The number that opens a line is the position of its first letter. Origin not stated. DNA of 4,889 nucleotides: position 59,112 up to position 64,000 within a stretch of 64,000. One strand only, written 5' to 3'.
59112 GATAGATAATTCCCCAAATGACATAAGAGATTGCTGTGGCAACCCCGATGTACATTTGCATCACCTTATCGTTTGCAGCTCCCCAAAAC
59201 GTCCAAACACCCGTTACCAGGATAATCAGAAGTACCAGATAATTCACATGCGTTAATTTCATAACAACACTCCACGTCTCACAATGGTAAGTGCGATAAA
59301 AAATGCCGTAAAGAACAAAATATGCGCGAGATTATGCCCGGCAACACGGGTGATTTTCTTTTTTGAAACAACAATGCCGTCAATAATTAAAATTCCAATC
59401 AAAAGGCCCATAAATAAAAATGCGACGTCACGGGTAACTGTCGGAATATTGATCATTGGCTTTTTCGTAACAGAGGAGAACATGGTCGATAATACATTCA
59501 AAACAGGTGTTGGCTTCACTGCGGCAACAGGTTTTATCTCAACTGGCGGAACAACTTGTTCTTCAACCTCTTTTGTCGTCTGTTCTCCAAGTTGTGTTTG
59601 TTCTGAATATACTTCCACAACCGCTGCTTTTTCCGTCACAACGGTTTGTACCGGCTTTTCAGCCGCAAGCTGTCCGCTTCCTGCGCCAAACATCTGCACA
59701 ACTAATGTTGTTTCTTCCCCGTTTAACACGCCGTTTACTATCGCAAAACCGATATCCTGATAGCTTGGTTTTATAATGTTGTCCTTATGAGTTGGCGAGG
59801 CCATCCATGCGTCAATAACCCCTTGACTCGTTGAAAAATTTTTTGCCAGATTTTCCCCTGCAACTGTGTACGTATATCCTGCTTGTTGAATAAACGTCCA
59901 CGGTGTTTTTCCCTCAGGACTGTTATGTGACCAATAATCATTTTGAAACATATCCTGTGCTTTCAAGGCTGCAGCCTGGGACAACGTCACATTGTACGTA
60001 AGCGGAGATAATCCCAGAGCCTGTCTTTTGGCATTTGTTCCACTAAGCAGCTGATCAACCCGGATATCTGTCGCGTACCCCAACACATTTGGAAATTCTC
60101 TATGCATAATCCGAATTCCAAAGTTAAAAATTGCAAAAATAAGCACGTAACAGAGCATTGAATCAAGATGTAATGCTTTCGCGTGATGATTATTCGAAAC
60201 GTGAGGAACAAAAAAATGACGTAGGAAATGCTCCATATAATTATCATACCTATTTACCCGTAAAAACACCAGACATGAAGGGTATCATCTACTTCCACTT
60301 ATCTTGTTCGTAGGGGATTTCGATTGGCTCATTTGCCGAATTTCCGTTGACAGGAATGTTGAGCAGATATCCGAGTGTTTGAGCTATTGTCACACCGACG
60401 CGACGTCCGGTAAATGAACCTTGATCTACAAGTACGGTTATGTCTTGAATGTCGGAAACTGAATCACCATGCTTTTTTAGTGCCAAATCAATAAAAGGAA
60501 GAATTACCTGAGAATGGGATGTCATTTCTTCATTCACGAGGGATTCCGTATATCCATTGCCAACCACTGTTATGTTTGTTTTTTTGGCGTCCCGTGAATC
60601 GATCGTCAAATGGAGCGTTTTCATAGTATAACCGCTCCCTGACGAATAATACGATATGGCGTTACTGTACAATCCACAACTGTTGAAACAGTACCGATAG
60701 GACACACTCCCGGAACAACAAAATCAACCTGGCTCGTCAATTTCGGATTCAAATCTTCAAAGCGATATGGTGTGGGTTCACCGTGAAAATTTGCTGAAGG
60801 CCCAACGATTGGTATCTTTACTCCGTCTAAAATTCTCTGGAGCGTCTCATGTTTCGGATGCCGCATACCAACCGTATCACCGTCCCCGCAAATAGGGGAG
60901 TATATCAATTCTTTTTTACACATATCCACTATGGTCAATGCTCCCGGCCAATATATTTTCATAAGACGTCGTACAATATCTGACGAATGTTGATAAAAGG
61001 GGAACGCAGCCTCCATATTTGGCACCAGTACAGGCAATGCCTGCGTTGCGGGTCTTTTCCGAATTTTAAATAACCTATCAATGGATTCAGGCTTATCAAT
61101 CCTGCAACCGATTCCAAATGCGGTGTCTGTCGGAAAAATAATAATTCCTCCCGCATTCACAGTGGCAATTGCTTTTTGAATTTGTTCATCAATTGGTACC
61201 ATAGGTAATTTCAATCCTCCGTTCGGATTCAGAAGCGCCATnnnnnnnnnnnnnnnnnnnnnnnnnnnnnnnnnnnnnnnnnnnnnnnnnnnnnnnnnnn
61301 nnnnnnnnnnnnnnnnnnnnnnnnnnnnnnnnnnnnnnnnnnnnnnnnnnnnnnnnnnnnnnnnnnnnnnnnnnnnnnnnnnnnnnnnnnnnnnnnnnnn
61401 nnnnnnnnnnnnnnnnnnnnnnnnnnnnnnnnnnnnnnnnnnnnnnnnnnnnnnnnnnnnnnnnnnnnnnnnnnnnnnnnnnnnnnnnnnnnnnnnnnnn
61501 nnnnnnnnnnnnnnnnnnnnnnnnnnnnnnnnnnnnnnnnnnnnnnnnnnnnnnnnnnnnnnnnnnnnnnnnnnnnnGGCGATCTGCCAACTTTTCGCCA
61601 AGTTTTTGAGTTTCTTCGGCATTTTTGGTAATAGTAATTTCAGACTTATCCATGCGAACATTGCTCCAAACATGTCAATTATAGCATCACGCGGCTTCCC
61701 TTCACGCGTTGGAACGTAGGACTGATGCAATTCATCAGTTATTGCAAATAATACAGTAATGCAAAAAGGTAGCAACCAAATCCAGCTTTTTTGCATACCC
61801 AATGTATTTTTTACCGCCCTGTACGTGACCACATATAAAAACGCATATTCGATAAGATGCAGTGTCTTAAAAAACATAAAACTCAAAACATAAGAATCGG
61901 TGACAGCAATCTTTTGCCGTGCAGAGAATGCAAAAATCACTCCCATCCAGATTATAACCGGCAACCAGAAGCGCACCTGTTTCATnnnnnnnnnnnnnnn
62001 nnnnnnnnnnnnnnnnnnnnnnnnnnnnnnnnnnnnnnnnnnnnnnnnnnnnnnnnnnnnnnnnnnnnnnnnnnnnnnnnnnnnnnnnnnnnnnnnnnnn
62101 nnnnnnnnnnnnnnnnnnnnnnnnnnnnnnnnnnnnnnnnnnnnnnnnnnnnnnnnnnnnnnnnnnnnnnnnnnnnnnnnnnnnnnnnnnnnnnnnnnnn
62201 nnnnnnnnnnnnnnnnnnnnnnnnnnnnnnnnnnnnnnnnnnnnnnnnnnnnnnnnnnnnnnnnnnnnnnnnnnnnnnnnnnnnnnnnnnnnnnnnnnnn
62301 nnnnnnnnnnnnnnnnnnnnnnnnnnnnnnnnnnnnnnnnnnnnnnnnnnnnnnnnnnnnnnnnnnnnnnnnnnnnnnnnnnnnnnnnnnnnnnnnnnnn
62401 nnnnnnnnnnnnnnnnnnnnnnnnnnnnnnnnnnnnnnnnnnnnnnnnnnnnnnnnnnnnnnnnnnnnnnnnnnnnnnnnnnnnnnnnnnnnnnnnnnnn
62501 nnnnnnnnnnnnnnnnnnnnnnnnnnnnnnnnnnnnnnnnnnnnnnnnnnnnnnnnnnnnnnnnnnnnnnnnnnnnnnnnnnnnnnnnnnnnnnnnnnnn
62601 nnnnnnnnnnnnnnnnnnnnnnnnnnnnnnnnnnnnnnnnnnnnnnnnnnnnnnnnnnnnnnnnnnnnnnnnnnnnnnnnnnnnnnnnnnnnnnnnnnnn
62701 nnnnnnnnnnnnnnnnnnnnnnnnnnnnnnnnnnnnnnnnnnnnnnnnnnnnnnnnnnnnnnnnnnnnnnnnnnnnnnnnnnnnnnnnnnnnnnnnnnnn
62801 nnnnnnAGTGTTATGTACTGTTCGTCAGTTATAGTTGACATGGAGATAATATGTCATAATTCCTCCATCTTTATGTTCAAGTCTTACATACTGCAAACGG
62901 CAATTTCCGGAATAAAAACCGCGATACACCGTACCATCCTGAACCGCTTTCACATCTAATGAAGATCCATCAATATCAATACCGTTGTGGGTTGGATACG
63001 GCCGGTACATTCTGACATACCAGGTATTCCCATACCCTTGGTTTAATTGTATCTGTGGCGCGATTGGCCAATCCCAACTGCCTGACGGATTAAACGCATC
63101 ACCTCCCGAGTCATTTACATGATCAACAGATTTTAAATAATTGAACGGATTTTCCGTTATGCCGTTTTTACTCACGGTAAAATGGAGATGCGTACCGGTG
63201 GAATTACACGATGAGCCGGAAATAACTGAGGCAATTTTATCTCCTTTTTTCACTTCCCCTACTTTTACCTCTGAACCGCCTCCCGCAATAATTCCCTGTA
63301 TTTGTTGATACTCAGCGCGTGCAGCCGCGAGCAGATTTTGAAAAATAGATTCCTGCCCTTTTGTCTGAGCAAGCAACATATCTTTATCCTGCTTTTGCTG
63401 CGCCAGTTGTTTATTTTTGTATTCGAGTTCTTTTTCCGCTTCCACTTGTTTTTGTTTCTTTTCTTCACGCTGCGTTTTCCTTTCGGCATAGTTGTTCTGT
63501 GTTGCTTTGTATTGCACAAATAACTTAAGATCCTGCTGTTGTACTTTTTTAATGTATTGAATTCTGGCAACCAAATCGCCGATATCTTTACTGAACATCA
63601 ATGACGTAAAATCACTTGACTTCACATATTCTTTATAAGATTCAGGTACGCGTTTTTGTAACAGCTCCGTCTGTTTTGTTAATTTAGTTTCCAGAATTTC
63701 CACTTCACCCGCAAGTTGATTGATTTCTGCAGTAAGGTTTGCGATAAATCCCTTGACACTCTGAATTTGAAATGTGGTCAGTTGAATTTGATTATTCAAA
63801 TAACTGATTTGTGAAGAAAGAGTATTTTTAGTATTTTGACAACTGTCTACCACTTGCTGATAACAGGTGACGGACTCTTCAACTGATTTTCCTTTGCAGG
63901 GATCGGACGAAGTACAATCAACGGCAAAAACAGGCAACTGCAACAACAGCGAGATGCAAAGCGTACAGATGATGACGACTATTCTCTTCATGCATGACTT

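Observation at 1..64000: About 55-kb co-directional 'glyco-island': 22 GT-C membrane proteins + 15 GT-A/GT-B enzymes + 2 flippases, with no recognisable priming phosphoglycosyltransferase or Wzy/Wzz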

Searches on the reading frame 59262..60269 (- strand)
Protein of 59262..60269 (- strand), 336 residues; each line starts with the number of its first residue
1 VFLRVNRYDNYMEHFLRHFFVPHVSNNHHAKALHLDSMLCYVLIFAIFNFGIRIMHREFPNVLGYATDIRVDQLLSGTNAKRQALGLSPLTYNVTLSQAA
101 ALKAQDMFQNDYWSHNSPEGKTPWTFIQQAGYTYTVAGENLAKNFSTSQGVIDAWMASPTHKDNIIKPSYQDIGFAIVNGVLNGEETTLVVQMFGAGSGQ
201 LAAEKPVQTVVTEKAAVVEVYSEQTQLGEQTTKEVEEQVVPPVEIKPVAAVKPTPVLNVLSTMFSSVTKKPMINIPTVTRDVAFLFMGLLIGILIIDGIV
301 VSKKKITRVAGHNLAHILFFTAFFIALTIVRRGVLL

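Call 8: search_protein_families(library=pfam, proteins=[window:59262-60269:-], max_evalue=0.01)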
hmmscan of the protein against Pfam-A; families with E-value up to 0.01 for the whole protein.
window:59262-60269:- (336 aa): 1 family
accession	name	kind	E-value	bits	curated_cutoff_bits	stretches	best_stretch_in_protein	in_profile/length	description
PF00188.32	CAP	-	7.1e-20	72.5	21.1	1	78-184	4-109/117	Cysteine-rich secretory protein family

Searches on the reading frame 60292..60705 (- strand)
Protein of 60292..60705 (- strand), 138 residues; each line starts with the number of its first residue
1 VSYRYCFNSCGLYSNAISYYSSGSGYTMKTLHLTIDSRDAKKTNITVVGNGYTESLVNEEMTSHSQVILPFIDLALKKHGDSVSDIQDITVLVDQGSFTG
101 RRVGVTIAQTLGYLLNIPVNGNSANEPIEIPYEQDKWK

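Call 8: search_protein_families(library=pfam, proteins=[window:60292-60705:-], max_evalue=0.01)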
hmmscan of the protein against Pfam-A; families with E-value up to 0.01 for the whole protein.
window:60292-60705:- (138 aa): 1 family
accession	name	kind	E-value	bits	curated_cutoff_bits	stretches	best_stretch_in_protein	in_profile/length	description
PF00814.31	TsaD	-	3.3e-09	37.3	24.8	1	63-120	28-85/264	tRNA N6-adenosine threonylcarbamoyltransferase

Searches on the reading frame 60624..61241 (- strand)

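Call 9: search_protein_families(library=pfam, proteins=[window:60624-61241:-], max_evalue=0.01)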
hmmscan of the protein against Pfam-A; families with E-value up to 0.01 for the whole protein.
window:60624-61241:- (206 aa): 1 family
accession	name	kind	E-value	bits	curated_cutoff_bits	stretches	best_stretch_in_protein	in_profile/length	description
PF01300.24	Sua5_yciO_yrdC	-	2.1e-46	158.1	25.1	1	28-202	3-178/178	Telomere recombination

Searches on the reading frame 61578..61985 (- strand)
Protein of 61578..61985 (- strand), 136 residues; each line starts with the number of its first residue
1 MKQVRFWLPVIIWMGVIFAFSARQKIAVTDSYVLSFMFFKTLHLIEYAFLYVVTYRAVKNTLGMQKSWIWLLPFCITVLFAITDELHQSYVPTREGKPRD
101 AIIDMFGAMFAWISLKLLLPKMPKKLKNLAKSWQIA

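Call 9: search_protein_families(library=pfam, proteins=[window:61578-61985:-], max_evalue=0.01)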
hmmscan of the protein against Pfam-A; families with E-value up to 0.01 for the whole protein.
window:61578-61985:- (136 aa): 1 family
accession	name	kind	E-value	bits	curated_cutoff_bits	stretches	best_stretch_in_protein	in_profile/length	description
PF04892.17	VanZ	-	1.2e-11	45.7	30.1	1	6-118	1-125/126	VanZ like family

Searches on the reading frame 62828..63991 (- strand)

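Call 9: search_protein_families(library=pfam, proteins=[window:62828-63991:-], max_evalue=0.01)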
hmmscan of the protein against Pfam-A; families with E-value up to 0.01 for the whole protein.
window:62828-63991:- (388 aa): 4 families
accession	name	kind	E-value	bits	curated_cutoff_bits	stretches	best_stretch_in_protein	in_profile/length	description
PF01551.29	Peptidase_M23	-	2.1e-12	47.5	28.7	2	334-386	2-53/96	Peptidase family M23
PF24568.1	CC_PcsB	-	1.3e-06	28.6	27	1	98-167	2-71/75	Peptidoglycan hydrolase PcsB, coiled-coil domain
PF08614.16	ATG16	-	0.0015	19.2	33.7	1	34-112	76-154/200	Autophagy protein 16 (ATG16)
PF11932.13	DUF3450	-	0.0039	17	32.6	1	33-112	25-103/241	Protein of unknown function (DUF3450)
